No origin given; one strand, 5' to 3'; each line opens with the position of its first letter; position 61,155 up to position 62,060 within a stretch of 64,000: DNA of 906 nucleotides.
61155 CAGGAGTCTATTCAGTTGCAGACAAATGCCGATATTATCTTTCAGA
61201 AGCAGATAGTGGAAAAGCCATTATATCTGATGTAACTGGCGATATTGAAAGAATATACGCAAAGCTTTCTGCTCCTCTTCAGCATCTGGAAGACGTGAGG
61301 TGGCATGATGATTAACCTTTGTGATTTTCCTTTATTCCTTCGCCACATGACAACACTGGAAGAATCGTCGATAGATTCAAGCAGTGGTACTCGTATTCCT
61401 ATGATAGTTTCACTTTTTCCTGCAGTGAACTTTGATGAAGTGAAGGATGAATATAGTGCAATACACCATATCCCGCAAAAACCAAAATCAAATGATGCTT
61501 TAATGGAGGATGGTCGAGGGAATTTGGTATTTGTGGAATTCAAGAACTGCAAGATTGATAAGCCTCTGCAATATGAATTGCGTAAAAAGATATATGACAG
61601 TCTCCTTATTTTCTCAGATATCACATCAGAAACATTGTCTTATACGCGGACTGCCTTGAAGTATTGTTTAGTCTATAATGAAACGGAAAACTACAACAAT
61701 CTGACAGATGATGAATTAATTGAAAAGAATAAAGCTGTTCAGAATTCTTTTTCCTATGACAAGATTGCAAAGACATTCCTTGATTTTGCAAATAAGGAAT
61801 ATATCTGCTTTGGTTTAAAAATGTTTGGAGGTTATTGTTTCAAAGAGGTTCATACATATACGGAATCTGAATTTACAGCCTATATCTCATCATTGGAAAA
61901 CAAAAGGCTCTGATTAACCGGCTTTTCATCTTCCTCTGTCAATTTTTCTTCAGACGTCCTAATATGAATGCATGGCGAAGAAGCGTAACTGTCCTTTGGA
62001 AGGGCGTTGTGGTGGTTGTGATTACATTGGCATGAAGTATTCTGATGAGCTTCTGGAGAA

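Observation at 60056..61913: Second AT-rich two-gene islet: ABC-like ATPase plus overlapping 202 aa protein with a possible PD-(D/E)xK signature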

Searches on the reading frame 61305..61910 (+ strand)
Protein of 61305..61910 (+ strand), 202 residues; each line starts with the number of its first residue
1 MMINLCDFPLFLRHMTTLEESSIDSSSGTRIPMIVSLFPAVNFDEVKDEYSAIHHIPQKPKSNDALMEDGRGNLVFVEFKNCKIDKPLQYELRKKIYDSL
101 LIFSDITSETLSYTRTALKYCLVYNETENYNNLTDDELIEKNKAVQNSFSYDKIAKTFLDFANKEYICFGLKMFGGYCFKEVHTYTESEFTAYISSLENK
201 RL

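Call 3: search_protein_families(library=pfam, proteins=[window:61305-61910:+], max_evalue=1)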
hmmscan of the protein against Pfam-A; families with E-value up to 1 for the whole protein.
window:61305-61910:+ (202 aa): 2 families
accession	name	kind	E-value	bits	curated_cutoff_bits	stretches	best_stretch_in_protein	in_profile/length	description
PF10179.15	NDNF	-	0.055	14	27.3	1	113-144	12-44/127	Neuron-derived neurotrophic factor, first Fn(III) domain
PF13073.11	DUF3937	-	0.19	12.3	22.5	0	161-195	2-33/72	Protein of unknown function (DUF3937)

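Call 4: search_protein_families(library=padloc, proteins=[window:61305-61910:+], max_evalue=1)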
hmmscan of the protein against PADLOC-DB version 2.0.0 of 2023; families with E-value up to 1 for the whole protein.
window:61305-61910:+ (202 aa): 0 families

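Call 5: search_protein_families(library=ncbifam, proteins=[window:61305-61910:+], max_evalue=1)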
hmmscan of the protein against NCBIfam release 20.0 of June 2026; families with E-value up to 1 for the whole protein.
window:61305-61910:+ (202 aa): 1 family
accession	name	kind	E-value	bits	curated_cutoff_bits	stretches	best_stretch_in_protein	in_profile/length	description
NF004047.0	PRK05564.1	equivalog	0.022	13.8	282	1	82-156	213-281/313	DNA polymerase III subunit delta'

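Call 7: find_homologous_proteins(query=window:61305-61910:+, max_evalue=0.01)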
Query window:61305-61910:+ (202 aa): 255 proteins with E <= 0.01 among 304 candidates; the best 120 are listed.
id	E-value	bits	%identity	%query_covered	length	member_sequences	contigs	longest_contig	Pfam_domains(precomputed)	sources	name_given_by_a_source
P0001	9.4e-130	448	100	100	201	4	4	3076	-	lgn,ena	-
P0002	8.6e-63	230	59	97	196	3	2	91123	-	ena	-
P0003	1.6e-62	229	58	97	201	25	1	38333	-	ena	-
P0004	1.4e-60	222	57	97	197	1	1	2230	-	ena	-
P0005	6.8e-60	220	56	97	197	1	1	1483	-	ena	-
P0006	1.8e-59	219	56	97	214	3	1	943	-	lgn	-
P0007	1.8e-59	219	56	97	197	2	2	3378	-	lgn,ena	-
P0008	2.1e-59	219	55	97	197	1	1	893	-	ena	-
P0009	2.3e-59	219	55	97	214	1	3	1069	-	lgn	-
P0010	1.2e-58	216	55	97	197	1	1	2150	-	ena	-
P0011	1.8e-58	216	54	97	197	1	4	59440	-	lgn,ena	-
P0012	2.2e-58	215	54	97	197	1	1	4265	-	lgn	-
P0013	2.7e-58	215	55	97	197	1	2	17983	-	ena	-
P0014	2.7e-58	215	55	97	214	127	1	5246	-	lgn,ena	-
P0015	3.4e-58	215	54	97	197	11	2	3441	-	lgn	-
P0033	6.4e-55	204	52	96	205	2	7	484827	-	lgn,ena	-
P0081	5.3e-45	172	47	98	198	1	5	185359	-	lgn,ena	-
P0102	1.9e-41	160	44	97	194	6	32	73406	-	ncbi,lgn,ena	-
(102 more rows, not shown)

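Call 11: search_solved_structures(query=A1, max_evalue=10, show_alignments=2)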
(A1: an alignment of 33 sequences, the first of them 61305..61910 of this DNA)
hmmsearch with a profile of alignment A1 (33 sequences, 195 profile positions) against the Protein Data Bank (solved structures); distinct sequences matched with E-value up to 10: 2.
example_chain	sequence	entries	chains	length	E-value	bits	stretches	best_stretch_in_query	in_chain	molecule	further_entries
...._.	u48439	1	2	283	0.56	13.2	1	48-121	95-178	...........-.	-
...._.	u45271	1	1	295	1.4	11.9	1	59-121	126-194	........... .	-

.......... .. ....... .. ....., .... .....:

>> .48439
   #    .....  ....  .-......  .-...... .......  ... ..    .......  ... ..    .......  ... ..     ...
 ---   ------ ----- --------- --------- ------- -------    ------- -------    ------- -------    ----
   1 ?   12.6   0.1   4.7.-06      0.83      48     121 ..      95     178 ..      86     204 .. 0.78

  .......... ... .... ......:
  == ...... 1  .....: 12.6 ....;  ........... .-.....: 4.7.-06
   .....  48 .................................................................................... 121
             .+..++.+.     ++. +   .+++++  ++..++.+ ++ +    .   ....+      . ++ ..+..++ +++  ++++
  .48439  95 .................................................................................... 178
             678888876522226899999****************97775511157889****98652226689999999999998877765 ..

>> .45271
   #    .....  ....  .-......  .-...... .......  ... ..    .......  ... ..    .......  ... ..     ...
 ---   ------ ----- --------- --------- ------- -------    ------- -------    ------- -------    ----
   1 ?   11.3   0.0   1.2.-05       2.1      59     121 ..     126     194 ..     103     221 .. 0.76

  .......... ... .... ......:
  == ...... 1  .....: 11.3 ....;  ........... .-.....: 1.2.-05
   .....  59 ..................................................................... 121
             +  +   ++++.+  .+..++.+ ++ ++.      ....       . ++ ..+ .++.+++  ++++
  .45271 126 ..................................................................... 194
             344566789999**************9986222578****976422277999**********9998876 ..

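Call 13: find_encoding_contigs(protein=P0002, flank=8000, max_places=3)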
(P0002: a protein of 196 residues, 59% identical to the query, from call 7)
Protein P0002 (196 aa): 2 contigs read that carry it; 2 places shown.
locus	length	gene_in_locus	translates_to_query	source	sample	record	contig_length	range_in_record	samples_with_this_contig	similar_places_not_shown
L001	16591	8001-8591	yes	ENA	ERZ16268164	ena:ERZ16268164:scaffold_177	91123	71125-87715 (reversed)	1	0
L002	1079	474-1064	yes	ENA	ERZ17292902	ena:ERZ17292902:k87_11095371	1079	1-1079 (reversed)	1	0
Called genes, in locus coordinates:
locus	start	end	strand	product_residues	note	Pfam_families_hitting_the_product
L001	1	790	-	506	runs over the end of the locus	PF13623:SurA_N_2, PF13624:SurA_N_3, PF13145:Rotamase_2 (faint), PF00639:Rotamase (weak)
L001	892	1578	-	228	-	-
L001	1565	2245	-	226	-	PF02592:Vut_1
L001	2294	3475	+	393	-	-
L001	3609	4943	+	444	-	PF13173:AAA_14, PF13635:DUF4143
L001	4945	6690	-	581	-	PF20586:DUF6788, PF13173:AAA_14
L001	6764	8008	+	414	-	PF02463:SMC_N (faint), PF13175:AAA_15, PF13304:AAA_21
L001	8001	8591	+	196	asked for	-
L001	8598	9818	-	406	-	PF20706:GT4-conflict (faint), PF13439:Glyco_transf_4, PF13579:Glyco_trans_4_4, PF00534:Glycos_transf_1, PF13692:Glyco_trans_1_4, PF13524:Glyco_trans_1_2 (weak)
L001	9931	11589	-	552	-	-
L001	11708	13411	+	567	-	-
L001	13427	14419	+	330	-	PF01697:Glyco_transf_92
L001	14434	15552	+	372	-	PF00534:Glycos_transf_1, PF13692:Glyco_trans_1_4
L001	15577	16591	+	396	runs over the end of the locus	PF04464:Glyphos_transf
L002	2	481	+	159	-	?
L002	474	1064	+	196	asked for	-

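Call 14: find_encoding_contigs(protein=P0033, flank=8000, max_places=2)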
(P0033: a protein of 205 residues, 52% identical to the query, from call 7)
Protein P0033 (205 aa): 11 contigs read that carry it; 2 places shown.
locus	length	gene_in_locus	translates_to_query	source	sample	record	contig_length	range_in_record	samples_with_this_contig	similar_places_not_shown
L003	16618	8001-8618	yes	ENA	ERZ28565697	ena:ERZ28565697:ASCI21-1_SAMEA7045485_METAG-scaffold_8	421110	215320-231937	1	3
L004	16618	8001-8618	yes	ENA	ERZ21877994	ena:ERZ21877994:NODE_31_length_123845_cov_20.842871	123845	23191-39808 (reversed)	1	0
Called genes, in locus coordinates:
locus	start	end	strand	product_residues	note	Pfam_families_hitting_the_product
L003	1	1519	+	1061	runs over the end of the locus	PF03797:Autotransporter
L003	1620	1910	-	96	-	-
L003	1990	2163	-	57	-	-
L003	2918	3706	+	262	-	-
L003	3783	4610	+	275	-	-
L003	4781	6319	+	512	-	PF00117:GATase, PF07722:Peptidase_C26 (weak), PF02540:NAD_synthase (weak), PF03054:tRNA_Me_trans (faint), PF00958:GMP_synt_C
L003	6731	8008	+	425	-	PF13175:AAA_15, PF13304:AAA_21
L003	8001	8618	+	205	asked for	-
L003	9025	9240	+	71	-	PF13443:HTH_26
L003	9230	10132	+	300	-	PF01555:N6_N4_Mtase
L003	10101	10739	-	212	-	-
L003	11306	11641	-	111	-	PF01371:Trp_repressor (weak), PF13384:HTH_23 (weak)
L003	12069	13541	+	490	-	-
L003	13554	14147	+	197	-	PF01725:Ham1p_like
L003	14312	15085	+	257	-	PF02675:AdoMet_dc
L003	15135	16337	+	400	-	PF00390:malic, PF03949:Malic_M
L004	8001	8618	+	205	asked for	-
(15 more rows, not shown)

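Call 15: find_encoding_contigs(protein=P0081, flank=8000, max_places=2)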
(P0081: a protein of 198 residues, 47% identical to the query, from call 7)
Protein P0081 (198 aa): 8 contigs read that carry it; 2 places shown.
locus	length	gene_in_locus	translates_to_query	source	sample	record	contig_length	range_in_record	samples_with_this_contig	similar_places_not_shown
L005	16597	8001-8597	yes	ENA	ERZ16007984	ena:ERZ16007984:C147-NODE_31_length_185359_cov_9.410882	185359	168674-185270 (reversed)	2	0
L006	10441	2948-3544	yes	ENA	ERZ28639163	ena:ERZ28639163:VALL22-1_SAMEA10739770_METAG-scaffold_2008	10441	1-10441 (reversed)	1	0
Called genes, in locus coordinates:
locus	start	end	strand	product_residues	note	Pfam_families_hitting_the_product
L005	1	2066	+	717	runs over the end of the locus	?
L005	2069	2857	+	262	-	PF01261:AP_endonuc_2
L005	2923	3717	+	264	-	PF00535:Glycos_transf_2 (weak)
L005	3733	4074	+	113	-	PF00892:EamA (weak)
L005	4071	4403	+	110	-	PF00892:EamA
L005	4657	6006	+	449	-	PF13175:AAA_15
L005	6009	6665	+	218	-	-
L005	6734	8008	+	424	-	PF13175:AAA_15, PF13304:AAA_21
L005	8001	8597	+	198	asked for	-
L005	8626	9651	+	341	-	PF01073:3Beta_HSD, PF01370:Epimerase, PF02719:Polysacc_synt_2, PF04321:RmlD_sub_bind, PF16363:GDP_Man_Dehyd, PF07993:NAD_binding_4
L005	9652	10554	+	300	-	PF01073:3Beta_HSD, PF01370:Epimerase, PF02719:Polysacc_synt_2, PF04321:RmlD_sub_bind, PF13460:NAD_binding_10 (weak), PF16363:GDP_Man_Dehyd, PF07993:NAD_binding_4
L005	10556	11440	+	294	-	PF00483:NTP_transferase, PF12804:NTP_transf_3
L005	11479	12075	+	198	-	PF00908:dTDP_sugar_isom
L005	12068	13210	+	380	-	PF13692:Glyco_trans_1_4 (weak)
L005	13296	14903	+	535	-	PF21360:PylC-like_N, PF02655:ATP-grasp_3, PF07478:Dala_Dala_lig_C (weak), PF13535:ATP-grasp_4 (weak), PF15632:ATPgrasp_Ter, PF00702:Hydrolase, PF13419:HAD_2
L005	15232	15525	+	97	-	PF01527:HTH_Tnp_1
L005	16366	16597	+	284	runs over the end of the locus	-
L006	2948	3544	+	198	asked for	-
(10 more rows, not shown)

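Call 16: find_encoding_contigs(protein=P0102, flank=8000, max_places=2)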
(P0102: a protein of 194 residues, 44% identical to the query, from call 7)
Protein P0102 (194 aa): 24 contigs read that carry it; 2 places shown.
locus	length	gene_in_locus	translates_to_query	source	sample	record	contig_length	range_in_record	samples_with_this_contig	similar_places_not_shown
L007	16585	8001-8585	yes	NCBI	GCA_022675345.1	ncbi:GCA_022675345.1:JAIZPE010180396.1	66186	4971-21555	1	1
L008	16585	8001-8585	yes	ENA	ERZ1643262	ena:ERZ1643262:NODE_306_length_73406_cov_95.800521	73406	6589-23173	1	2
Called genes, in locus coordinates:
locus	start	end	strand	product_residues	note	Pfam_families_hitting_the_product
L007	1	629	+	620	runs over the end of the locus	PF01183:Glyco_hydro_25, PF21540:Choline_bind_4 (weak)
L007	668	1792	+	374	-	PF01757:Acyl_transf_3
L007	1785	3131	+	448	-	PF21540:Choline_bind_4, PF03734:YkuD (weak)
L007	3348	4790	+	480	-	-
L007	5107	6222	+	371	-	PF01757:Acyl_transf_3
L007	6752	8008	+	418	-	PF13175:AAA_15, PF13304:AAA_21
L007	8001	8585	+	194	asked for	-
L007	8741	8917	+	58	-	-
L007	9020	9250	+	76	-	PF00535:Glycos_transf_2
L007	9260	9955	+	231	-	-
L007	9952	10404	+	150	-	PF04138:GtrA_DPMS_TM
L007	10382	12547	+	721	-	PF09586:YfhO (weak)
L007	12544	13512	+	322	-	PF00535:Glycos_transf_2, PF10111:Glyco_tranf_2_2, PF13641:Glyco_tranf_2_3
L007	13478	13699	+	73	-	-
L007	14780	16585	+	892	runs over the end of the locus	PF09586:YfhO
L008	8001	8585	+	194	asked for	-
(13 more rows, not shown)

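Call 17: predict_structure(alignment_id=A1)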
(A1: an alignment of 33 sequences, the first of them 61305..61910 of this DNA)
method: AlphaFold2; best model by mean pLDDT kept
length: 202 residues; sequences in the alignment: 33
mean_pLDDT: 87.3   pTM: 0.82
mean pLDDT of the five models: 87.3, 87.1, 85.9, 84.5, 83.9
residues with pLDDT >= 90: 126; 70-90: 41; 50-70: 35; < 50: 0
segments of 3 or more residues with pLDDT < 50: none
pLDDT, mean of each block of 10 residues (from residue 1): 91 98 81 94 98 94 95 95 90 96 97 95 89 71 62 65 64 91 93 91 68
secondary structure, 60 per line:
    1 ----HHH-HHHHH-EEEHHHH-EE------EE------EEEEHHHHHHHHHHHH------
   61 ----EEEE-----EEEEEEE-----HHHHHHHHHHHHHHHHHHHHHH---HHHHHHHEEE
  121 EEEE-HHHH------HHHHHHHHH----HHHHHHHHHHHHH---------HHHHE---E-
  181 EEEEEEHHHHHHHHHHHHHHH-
elements in order: H9-13 E15-17 H18-21 E39-42 H43-54 E65-68 E74-80 H86-107 H111-117 E118-124 H126-129 H136-144 H149-161 H171-174 E181-186 H187-201

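Call 20: fold_search(model_id=the predicted structure, library=pdb)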
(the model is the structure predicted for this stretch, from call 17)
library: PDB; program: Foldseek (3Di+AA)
matches with E <= 10: 299; with E <= 0.001: 0
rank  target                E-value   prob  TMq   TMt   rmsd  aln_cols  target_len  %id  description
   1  2vld_B                3.6e-02  0.54  0.20  0.19  10.0        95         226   18  crystal structure of a repair endonuclease from Pyrococcus abyssi (released 2009-05-19)
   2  8vx9_A                3.6e-02  0.23  0.24  0.19  11.9       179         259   12  Structure of HamAB apo complex from the Escherichia coli Hachiman defense system (released 2024-03-13)
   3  2vld_A                5.7e-02  0.51  0.20  0.18  10.7        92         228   16  crystal structure of a repair endonuclease from Pyrococcus abyssi (released 2009-05-19)
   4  7eww_A                5.7e-02  0.44  0.26  0.29  14.3       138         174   15  Crystal structure of Ebinur Lake virus cap snatching endonuclease (N52A mutant) (released 2022-01-26)
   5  8dgc_A                6.9e-02  0.25  0.25  0.04  13.8       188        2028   12  Avs3 bound to phage PhiV-1 terminase (released 2022-08-03)
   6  2bhn_A                1.2e-01  0.23  0.23  0.23   9.5       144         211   14  XPF from Aeropyrum pernix (released 2005-02-23)
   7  1wtd_A                1.4e-01  0.38  0.28  0.23   9.1       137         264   18  Crystal structure of type II restrcition endonuclease, EcoO109I DNA-free form (released 2004-12-14)
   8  4p0p_A                1.7e-01  0.18  0.23  0.18  12.4       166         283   11  Crystal structure of Human Mus81-Eme1 in complex with 5'-flap DNA, and Mg2+ (released 2014-05-28)
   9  5gke_A                1.9e-01  0.30  0.21  0.18  10.6        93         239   18  Structure of EndoMS-dsDNA1 complex (released 2016-11-02)
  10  7ex6_B                2.6e-01  0.38  0.24  0.28   6.2        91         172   14  Crystal structure of Ebinur Lake virus cap snatching endonuclease in complex with inhibitor 11 (released 2022-02-16)
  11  1wtd_B                2.6e-01  0.33  0.33  0.26   8.8       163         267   16  Crystal structure of type II restrcition endonuclease, EcoO109I DNA-free form (released 2004-12-14)
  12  6ut7_G                2.6e-01  0.12  0.18  0.10  14.2       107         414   12  Fitted model for the tetradecameric assembly of Thermococcus gammatolerans McrB AAA+ hexamers with bound McrC (released 2020-10-21)
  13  7ewz_A                3.0e-01  0.38  0.24  0.28   6.5        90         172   12  Crystal structure of Ebinur Lake virus cap snatching endonuclease (D92A mutant) (released 2022-01-26)
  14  2bgw_A                3.0e-01  0.13  0.21  0.20  10.4       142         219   13  XPF from Aeropyrum pernix, complex with DNA (released 2005-02-23)
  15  7ewx_B                3.8e-01  0.33  0.25  0.27   6.0        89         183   15  Crystal structure of Ebinur Lake virus cap snatching endonuclease (P78A mutant) (released 2022-01-26)
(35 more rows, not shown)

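Call 21: fold_search(model_id=the predicted structure, library=viral)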
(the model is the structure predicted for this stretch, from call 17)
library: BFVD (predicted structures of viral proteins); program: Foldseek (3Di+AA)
matches with E <= 10: 499; with E <= 0.001: 0
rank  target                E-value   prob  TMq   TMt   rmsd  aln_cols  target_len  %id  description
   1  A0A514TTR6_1          1.0e-01  0.57  0.24  0.05   7.8        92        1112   14  RNA-directed RNA polymerase L [Largemouth bass bunyavirus]
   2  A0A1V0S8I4            1.2e-01  0.13  0.21  0.21  21.4       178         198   12  Putative helicase [Catovirus CTV1]
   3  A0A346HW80            1.3e-01  0.25  0.18  0.25  13.8        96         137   10  (no name in the UniProt tables at hand)
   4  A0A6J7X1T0            1.7e-01  0.28  0.18  0.22   4.5        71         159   17  Uncharacterized protein [uncultured Caudovirales phage]
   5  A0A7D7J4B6            1.7e-01  0.11  0.19  0.04  11.6       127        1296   12  RNA-directed RNA polymerase L (Fragment) [Lepidopteran phenui-related virus OKIAV262]
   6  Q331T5                1.9e-01  0.20  0.23  0.22  10.7       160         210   11  (no name in the UniProt tables at hand)
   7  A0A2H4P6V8            1.9e-01  0.15  0.14  0.18   9.6        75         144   19  Putative DNA helicase [Pseudomonas phage tabernarius]
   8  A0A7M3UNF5            2.0e-01  0.07  0.15  0.10  11.8       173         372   12  ATPase AAA-type core domain-containing protein [Pyramimonas orientalis virus 01B]
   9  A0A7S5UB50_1          2.1e-01  0.18  0.22  0.06  13.0       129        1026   13  (no name in the UniProt tables at hand)
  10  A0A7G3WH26            2.3e-01  0.23  0.23  0.27   9.1       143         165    7  Putative endodeoxyribonuclease I [Arthronema virus TR020]
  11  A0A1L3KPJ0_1          2.3e-01  0.21  0.23  0.04   7.8       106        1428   18  RNA-dependent RNA polymerase [Beihai sesarmid crab virus 5]
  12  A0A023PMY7            2.6e-01  0.33  0.22  0.09   3.5        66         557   17  RNA-dependent RNA-polymerase (Fragment) [Gissar virus]
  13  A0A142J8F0            2.6e-01  0.10  0.22  0.15  21.6       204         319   10  RNA-directed RNA polymerase L (Fragment) [Parker's Farm virus]
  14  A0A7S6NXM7            2.8e-01  0.10  0.19  0.20  11.8       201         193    9  Uncharacterized protein [Bathycoccus sp. RCC716 virus 1]
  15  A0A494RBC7            2.9e-01  0.41  0.22  0.29   8.3       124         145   11  (no name in the UniProt tables at hand)
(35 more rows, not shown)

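Call 22: search_protein_representatives(alignment_id=A1)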
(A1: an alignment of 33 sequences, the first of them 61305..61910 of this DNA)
Query: 33 sequences, 195 profile positions. Proteins with E-value up to 0.001 (for the whole library): 1419; up to 1e-10: 939; up to 1e-30: 305. The best 150 are listed.
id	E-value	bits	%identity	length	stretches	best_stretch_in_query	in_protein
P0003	2.1e-76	272.4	-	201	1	1-194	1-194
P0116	4.7e-75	268.0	-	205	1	6-194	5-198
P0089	3.9e-66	238.9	-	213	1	1-194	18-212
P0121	4.4e-66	238.7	-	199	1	1-194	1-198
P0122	1.3e-65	237.2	-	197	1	1-191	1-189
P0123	1.1e-64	234.2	-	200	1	2-194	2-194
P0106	1.1e-64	234.1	-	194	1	1-194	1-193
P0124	1.6e-64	233.7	-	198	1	1-194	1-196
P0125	9.7e-64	231.1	-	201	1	1-194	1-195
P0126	2.3e-63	229.9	-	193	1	1-194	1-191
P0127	5.9e-63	228.5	-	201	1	2-194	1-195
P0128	7.9e-63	228.1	-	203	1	1-194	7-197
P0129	9.9e-61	221.3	-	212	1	1-194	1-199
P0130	1.3e-59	217.6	-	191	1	1-192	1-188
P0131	3.9e-59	216.1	-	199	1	6-194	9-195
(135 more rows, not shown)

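Call 24: search_protein_families(library=pfam, alignment_id=A2, max_evalue=0.05)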
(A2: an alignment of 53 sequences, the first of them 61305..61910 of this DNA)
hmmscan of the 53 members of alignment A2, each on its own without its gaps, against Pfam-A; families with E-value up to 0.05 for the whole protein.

A. member 1, window:61305-61910:+ (202 aa): 0 families

B. families by the number of members that match (of 53 scanned): 9 families
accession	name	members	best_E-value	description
PF25375.1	Lin-15B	1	0.0036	Lin-15B-like domain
PF25785.1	TPR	1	0.013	Nucleoprotein TPR-like domain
PF17351.7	DUF5380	1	0.014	Family of unknown function (DUF5380)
PF04754.18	Transposase_31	1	0.016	Putative transposase, YhgA-like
PF15589.11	Imm21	1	0.016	Immunity protein 21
PF03524.21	CagX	1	0.024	Conjugal transfer protein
PF10557.15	Cullin_Nedd8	1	0.028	Cullin protein neddylation domain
PF24581.1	DUF7608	1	0.033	Domain of unknown function (DUF7608)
PF03118.21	RNA_pol_A_CTD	1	0.037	Bacterial RNA polymerase, alpha chain C terminal domain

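Call 25: search_protein_families(library=padloc, alignment_id=A2, max_evalue=0.05)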
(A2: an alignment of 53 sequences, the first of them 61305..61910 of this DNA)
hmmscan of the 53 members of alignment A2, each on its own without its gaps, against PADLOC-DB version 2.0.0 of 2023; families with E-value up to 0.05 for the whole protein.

A. member 1, window:61305-61910:+ (202 aa): 0 families

B. families by the number of members that match (of 53 scanned): 18 families
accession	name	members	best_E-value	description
PDLC04226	HEC-02B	9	5.1e-05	-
PDLC04229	HEC-02B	7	3.7e-06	-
PDLC04217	HEC-02B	7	3.2e-05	-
PDLC02083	Cas4_II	3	0.00025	-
PDLC01890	CARF4--CARF_PDDEXK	2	0.0013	-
PDLC04145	HEC-02A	2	0.0039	-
PDLC02906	NERD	1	0.00025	Viperin-associated NERD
PDLC04219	HEC-02B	1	0.00098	-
PDLC04564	PDC-M29B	1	0.0014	-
PDLC04228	HEC-02B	1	0.0033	-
PDLC04220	HEC-02B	1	0.0042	-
PDLC04741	PDC-M62B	1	0.0044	-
PDLC01879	CARF3--CARF_TM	1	0.0086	-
PDLC04595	PDC-M35B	1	0.013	-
PDLC01592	Cas8a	1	0.016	CAS-I-A; effector_LS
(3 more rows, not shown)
